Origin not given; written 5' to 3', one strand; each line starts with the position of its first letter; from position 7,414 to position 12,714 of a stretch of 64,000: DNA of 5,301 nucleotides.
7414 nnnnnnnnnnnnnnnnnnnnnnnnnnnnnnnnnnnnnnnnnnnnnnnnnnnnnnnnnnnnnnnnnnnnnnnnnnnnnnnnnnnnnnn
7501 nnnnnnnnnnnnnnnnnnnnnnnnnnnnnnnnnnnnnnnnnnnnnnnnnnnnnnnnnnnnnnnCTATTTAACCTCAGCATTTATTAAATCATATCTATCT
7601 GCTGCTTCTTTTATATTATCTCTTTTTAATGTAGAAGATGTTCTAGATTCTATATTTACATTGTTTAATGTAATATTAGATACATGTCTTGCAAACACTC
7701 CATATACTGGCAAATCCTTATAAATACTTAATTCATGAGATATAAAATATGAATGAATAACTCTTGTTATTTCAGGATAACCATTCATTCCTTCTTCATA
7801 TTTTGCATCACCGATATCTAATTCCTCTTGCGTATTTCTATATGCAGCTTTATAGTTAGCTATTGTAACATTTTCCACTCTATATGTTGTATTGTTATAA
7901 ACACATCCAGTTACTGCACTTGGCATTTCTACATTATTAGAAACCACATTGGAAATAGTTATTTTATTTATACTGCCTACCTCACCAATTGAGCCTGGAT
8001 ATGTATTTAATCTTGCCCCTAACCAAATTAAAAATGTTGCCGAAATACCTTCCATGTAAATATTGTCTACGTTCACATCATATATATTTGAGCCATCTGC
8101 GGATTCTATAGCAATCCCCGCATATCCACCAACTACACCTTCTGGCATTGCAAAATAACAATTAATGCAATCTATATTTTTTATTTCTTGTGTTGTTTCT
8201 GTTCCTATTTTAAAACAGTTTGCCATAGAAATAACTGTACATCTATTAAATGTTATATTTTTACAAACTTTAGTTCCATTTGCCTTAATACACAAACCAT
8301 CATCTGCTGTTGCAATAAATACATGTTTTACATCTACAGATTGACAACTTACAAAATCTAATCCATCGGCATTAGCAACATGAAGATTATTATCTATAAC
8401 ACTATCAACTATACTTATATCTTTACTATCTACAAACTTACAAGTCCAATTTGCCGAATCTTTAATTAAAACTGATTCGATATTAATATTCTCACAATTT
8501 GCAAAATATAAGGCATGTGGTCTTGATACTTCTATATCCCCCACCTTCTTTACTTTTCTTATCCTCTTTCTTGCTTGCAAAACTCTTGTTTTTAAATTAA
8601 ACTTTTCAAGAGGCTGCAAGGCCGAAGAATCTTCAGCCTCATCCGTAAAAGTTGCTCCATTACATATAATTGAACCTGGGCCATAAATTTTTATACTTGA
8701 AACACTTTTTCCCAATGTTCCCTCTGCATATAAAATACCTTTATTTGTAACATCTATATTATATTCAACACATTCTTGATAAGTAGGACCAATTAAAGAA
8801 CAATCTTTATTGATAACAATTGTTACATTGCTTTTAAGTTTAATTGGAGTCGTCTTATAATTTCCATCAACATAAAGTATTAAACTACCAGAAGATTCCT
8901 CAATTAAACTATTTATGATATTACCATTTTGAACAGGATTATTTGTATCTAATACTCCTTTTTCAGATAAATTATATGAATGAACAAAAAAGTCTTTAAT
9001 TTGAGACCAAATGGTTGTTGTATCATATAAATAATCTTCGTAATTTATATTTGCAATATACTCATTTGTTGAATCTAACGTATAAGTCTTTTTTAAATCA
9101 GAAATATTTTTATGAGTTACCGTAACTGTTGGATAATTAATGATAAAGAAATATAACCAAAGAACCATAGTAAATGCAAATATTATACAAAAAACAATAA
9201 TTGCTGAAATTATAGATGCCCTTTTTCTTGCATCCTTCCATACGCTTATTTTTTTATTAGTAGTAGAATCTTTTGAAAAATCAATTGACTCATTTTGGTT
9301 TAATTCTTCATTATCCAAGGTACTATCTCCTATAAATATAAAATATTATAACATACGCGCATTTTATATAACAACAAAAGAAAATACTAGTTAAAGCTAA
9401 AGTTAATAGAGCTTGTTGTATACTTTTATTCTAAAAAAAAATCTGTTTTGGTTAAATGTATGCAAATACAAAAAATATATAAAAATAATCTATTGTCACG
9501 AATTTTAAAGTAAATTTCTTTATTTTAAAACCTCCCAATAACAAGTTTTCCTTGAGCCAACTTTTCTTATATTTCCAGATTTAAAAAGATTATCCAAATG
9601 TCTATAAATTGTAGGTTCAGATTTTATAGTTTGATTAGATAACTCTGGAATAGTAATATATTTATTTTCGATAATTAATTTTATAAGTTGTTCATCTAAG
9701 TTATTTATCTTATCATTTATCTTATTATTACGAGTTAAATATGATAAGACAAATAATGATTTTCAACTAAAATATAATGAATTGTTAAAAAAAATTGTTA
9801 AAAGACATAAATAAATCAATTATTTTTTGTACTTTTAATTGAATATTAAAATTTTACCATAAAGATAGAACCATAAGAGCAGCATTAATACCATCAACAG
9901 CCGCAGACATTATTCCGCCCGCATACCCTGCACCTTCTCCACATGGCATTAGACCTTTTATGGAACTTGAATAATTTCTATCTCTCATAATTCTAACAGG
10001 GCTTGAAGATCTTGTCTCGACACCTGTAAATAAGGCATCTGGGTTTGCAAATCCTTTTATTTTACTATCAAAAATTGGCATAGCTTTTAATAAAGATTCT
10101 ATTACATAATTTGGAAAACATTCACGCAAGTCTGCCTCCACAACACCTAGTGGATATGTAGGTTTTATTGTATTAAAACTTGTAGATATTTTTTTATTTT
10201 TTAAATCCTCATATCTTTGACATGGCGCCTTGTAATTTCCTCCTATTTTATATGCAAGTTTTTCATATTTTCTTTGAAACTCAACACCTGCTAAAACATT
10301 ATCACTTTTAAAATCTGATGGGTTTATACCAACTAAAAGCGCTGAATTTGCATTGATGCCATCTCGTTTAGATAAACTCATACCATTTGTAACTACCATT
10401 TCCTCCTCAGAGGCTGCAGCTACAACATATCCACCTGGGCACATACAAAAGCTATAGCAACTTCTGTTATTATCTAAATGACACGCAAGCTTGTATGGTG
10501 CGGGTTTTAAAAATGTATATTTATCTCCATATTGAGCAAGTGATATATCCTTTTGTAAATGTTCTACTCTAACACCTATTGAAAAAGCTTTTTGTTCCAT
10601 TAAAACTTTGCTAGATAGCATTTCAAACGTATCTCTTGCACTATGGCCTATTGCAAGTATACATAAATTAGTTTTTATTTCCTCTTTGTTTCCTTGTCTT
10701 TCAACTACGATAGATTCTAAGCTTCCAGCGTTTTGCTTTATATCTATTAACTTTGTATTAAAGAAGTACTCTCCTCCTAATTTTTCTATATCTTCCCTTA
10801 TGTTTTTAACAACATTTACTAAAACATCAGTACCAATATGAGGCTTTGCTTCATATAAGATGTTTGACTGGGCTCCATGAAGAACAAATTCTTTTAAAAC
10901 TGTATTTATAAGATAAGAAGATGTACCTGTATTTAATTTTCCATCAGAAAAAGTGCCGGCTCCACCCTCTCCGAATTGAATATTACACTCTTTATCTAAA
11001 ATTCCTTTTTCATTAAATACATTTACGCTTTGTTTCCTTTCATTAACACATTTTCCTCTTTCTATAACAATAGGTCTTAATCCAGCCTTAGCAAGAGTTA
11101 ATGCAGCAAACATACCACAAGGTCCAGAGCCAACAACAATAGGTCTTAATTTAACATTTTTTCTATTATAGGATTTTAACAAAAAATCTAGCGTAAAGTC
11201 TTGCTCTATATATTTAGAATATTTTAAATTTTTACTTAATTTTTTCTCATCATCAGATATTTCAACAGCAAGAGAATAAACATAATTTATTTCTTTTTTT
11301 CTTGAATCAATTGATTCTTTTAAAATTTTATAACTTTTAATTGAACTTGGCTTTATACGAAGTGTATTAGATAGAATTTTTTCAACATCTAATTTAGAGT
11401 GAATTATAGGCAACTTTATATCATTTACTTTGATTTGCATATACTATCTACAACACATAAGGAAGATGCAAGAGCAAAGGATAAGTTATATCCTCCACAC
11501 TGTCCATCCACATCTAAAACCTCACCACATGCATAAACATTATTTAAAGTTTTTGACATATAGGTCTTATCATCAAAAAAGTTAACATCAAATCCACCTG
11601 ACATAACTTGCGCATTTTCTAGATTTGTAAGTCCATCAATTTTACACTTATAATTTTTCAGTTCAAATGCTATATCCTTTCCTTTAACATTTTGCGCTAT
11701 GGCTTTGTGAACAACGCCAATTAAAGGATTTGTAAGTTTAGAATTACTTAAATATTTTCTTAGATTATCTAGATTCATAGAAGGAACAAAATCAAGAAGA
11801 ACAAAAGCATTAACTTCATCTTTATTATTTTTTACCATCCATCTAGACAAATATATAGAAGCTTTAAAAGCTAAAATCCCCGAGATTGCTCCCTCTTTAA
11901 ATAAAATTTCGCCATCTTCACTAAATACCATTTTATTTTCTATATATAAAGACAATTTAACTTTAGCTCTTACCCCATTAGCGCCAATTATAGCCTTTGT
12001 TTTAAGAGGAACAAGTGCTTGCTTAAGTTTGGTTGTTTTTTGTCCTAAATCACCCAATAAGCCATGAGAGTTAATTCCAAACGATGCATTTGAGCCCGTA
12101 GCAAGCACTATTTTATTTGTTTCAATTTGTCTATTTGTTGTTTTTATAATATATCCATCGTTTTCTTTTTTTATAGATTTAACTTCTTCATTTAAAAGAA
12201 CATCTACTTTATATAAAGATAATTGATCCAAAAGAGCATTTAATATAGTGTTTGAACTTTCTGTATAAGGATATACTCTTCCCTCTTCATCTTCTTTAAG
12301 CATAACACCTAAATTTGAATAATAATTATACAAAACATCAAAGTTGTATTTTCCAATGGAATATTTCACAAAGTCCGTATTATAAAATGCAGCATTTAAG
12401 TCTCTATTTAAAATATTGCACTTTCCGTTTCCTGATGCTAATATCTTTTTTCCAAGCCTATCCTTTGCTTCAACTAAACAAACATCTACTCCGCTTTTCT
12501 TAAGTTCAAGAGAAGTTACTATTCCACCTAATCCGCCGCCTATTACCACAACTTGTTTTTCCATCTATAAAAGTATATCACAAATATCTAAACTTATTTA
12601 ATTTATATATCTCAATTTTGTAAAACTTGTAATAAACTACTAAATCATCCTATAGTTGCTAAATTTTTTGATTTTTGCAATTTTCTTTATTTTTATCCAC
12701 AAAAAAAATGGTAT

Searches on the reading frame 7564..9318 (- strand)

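Call 9: search_protein_families(library=pfam, proteins=[window:7564-9318:-], max_evalue=0.001)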
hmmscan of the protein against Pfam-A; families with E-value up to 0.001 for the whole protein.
window:7564-9318:- (584 aa): 1 family
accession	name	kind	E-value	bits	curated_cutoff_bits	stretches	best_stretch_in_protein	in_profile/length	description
PF00295.23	Glyco_hydro_28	-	1.4e-11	44.5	22.9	1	265-490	89-305/324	Glycosyl hydrolases family 28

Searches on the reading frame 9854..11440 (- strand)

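Call 9: search_protein_families(library=pfam, proteins=[window:9854-11440:-], max_evalue=0.001)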
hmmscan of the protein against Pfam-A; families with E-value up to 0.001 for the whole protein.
window:9854-11440:- (528 aa): 10 families
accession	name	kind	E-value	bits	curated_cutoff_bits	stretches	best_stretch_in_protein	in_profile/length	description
PF21688.3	FAD-depend_C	-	1.1e-73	248.1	27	1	285-478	1-197/197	FAD-dependent protein, C-terminal domain-like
PF07992.20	Pyr_redox_2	-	3.4e-08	33.7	26.1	1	101-271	4-114/291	Pyridine nucleotide-disulphide oxidoreductase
PF01266.30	DAO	-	1.2e-07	32.1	27.9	0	210-290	151-231/353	FAD dependent oxidoreductase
PF00890.30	FAD_binding_2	-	1.7e-06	27.9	20.4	1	101-130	3-32/414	FAD binding domain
PF13738.12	Pyr_redox_3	-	2.4e-06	27.5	30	1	101-133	1-34/305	Pyridine nucleotide-disulphide oxidoreductase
PF01494.25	FAD_binding_3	-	3.3e-06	27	22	1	101-261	5-154/349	FAD binding domain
PF03486.20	HI0933_like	-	1.1e-05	25.5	50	1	101-268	4-166/244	HI0933-like protein Rossmann domain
PF13450.12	NAD_binding_8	-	8.3e-05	23.2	21.9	0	102-130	1-29/68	NAD(P)-binding Rossmann-like domain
PF12831.13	FAD_oxidored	-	0.00016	21.5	27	0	101-261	3-141/416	FAD dependent oxidoreductase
PF00070.33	Pyr_redox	-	0.00044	21.1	22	0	101-133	3-35/82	Pyridine nucleotide-disulphide oxidoreductase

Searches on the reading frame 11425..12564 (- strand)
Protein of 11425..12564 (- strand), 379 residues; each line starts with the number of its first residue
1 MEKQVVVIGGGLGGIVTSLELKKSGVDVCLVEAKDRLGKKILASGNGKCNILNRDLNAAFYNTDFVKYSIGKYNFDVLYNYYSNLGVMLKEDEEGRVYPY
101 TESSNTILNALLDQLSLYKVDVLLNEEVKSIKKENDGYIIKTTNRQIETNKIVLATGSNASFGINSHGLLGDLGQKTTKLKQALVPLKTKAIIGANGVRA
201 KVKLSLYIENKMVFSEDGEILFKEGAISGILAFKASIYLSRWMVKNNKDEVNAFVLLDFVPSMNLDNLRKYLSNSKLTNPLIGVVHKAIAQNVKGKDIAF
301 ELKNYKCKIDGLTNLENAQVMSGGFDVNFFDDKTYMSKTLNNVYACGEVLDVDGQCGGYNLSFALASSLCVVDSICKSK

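Call 9: search_protein_families(library=pfam, proteins=[window:11425-12564:-], max_evalue=0.001)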
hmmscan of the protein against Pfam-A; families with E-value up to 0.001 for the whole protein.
window:11425-12564:- (379 aa): 13 families
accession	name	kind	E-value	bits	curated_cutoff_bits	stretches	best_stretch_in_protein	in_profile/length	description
PF03486.20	HI0933_like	-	6.1e-50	170.4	50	1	4-369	2-239/244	HI0933-like protein Rossmann domain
PF07992.20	Pyr_redox_2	-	2.8e-11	43.8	26.1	1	3-195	1-150/291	Pyridine nucleotide-disulphide oxidoreductase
PF01266.30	DAO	-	2.9e-10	40.7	27.9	1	5-38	2-35/353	FAD dependent oxidoreductase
PF13738.12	Pyr_redox_3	-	7e-10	39.1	30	1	116-158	92-134/305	Pyridine nucleotide-disulphide oxidoreductase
PF00890.30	FAD_binding_2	-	3.4e-08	33.5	20.4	1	5-53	2-49/414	FAD binding domain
PF01593.30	Amino_oxidase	-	6.4e-07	29.4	19.8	0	102-158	201-256/443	Flavin containing amine oxidoreductase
PF12831.13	FAD_oxidored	-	2.3e-06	27.6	27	1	4-137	1-120/416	FAD dependent oxidoreductase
PF01494.25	FAD_binding_3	-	6.2e-06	26.1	22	1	3-35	2-34/349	FAD binding domain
PF13454.12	NAD_binding_9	-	1e-05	26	21.8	0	108-158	103-154/155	FAD-NAD(P)-binding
PF00070.33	Pyr_redox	-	1.1e-05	26.3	22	0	5-38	2-35/82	Pyridine nucleotide-disulphide oxidoreductase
PF13450.12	NAD_binding_8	-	1.3e-05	25.8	21.9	1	7-38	1-32/68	NAD(P)-binding Rossmann-like domain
PF01134.28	GIDA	-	1.5e-05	24.7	22.1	0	4-35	1-33/391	Glucose inhibited division protein A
PF22780.1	HI0933_like_1st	-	4.7e-05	23.7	27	0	197-290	21-116/165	HI0933-like protein barrel and H2TH domain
